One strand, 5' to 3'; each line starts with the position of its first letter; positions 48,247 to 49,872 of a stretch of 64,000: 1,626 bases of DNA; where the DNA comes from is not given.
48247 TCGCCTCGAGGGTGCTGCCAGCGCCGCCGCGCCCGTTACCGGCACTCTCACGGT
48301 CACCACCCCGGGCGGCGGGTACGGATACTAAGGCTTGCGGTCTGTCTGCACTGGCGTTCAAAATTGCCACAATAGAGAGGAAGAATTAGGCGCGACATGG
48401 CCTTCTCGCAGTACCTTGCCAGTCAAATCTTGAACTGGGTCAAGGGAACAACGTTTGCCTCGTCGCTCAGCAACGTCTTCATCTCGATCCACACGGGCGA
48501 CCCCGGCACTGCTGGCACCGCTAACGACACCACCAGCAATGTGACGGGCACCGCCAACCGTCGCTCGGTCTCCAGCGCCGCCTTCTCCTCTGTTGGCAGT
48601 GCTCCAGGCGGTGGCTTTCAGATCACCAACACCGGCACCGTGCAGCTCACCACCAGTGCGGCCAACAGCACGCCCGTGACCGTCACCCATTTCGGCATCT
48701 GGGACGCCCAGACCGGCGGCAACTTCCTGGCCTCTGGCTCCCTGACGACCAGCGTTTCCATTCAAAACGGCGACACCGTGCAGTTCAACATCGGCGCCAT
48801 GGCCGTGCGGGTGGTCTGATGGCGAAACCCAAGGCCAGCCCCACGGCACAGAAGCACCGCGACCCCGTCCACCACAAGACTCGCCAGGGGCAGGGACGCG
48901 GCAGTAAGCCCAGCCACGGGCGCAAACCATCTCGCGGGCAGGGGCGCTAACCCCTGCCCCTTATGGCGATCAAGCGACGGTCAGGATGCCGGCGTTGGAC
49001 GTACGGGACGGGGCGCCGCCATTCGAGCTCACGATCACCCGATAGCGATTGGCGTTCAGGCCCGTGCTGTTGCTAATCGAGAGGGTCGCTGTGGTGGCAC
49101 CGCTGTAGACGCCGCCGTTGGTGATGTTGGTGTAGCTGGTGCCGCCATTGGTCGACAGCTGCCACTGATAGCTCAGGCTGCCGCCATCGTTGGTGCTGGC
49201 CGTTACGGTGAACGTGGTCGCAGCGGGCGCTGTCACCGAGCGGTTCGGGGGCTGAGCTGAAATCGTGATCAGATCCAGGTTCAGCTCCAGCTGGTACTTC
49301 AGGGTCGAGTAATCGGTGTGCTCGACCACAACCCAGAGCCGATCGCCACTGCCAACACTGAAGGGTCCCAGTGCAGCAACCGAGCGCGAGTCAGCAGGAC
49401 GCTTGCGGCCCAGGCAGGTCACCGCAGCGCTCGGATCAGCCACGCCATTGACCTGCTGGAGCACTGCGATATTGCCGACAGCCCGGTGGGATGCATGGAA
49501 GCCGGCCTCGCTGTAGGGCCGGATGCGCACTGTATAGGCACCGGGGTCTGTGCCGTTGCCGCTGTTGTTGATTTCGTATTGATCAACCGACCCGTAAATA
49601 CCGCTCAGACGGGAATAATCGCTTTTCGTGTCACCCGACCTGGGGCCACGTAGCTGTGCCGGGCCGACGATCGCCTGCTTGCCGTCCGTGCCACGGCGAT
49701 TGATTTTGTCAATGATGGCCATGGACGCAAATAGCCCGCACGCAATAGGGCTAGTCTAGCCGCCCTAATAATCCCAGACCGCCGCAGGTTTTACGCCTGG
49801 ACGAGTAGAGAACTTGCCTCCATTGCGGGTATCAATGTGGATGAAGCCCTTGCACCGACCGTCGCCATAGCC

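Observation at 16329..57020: Unusually high density of selfish genetic elements in one phage genome segment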

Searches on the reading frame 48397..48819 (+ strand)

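Call 21: search_protein_families(library=pfam, proteins=[window:48397-48819:+], max_evalue=0.001)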
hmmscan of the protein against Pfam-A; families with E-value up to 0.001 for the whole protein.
window:48397-48819:+ (140 aa): 1 family
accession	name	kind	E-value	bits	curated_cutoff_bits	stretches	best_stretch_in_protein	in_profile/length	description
PF23140.1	Gp80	-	2.7e-29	102.5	27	1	2-137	1-127/128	Podophage GP4 fiber I protein gp80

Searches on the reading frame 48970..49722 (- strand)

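Call 21: search_protein_families(library=pfam, proteins=[window:48970-49722:-], max_evalue=0.001)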
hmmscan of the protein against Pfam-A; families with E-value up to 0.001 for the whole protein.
window:48970-49722:- (250 aa): 1 family
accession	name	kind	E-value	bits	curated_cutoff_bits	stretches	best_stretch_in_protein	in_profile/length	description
PF18911.6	PKD_4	-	0.0005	20.5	27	0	159-225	10-77/85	PKD domain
